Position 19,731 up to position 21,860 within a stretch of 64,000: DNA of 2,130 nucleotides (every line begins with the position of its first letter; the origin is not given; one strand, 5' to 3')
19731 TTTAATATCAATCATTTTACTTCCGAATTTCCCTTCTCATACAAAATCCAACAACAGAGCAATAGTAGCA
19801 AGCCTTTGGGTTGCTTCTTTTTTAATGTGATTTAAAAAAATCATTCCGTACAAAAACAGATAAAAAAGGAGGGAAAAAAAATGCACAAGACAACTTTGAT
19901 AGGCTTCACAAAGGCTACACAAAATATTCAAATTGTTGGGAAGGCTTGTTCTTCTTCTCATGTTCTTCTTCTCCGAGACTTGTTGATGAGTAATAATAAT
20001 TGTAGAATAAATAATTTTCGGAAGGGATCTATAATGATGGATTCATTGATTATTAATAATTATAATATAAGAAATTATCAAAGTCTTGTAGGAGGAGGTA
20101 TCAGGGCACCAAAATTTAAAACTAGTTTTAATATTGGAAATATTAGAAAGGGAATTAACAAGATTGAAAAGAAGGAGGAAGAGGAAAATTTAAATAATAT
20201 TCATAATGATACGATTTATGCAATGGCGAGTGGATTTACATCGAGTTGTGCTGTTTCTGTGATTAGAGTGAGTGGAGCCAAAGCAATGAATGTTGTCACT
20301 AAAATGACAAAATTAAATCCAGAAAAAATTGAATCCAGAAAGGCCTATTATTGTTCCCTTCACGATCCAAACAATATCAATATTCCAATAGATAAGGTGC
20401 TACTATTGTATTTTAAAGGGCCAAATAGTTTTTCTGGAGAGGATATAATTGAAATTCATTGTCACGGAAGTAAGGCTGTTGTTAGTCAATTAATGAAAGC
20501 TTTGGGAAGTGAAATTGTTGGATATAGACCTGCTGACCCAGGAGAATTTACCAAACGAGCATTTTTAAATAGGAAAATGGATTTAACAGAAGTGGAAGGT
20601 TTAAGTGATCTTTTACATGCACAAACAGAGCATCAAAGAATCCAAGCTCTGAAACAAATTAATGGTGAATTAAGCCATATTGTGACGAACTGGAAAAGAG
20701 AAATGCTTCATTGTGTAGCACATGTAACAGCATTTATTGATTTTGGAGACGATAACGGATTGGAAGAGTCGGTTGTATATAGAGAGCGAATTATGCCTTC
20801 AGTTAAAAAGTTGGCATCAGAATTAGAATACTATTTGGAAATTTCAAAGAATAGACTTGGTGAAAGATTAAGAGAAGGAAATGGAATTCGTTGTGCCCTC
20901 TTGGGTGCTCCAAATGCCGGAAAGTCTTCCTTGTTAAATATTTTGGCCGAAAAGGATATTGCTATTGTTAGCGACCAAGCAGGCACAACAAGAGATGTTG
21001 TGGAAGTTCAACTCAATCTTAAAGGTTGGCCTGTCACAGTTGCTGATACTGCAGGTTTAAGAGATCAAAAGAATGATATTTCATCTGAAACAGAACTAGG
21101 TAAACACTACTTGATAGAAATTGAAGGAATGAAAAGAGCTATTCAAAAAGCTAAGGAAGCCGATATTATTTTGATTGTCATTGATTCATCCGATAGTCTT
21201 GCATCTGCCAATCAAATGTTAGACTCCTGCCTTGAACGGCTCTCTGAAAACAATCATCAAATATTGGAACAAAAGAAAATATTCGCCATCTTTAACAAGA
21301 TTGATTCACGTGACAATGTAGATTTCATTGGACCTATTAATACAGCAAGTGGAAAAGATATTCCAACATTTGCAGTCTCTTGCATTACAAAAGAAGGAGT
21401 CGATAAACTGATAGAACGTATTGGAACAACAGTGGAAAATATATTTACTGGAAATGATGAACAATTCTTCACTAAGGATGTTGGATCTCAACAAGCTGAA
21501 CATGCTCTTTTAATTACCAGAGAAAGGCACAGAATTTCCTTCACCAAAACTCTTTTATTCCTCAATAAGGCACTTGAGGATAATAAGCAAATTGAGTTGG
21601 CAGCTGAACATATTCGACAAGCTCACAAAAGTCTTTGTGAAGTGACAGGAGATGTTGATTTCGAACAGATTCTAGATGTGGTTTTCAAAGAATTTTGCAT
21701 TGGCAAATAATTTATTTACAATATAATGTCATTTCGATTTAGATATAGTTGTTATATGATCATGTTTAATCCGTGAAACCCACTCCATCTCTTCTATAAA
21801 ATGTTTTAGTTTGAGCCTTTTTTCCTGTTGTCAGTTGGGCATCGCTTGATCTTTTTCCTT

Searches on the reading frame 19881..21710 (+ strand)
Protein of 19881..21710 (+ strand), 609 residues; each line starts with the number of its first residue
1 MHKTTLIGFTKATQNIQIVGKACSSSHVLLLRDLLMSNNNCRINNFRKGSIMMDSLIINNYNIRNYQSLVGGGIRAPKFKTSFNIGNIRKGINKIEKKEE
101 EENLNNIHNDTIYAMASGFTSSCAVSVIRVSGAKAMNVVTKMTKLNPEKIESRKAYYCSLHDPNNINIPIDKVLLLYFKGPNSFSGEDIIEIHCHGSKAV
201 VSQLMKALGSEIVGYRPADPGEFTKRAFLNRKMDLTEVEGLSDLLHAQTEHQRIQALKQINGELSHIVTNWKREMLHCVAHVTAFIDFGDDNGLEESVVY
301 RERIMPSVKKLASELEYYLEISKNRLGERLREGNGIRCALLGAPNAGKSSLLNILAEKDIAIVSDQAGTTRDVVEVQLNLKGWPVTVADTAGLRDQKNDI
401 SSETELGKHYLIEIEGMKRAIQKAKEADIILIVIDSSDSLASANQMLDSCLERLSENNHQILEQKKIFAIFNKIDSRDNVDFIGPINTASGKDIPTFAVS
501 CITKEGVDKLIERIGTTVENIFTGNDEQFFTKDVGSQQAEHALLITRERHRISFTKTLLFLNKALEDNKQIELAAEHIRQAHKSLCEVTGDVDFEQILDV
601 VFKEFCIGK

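Call 53: search_protein_families(library=pfam, proteins=[window:19881-21710:+], max_evalue=0.001)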
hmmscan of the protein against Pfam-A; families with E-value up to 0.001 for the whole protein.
window:19881-21710:+ (609 aa): 5 families
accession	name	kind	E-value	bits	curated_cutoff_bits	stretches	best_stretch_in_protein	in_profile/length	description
PF12631.12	MnmE_helical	-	1.6e-37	130.2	40.1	1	235-606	1-211/211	MnmE helical domain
PF10396.14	TrmE_N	-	4.8e-36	124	29.8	1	111-232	1-117/117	GTP-binding protein TrmE N-terminus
PF01926.29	MMR_HSR1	-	9.8e-23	80.9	21.9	1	337-473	1-113/113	50S ribosome-binding GTPase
PF02421.24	FeoB_N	-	4.3e-07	30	27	1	337-436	2-88/156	Ferrous iron transport protein B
PF00350.29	Dynamin_N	-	2.2e-06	28.3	27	1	339-422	2-73/168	Dynamin family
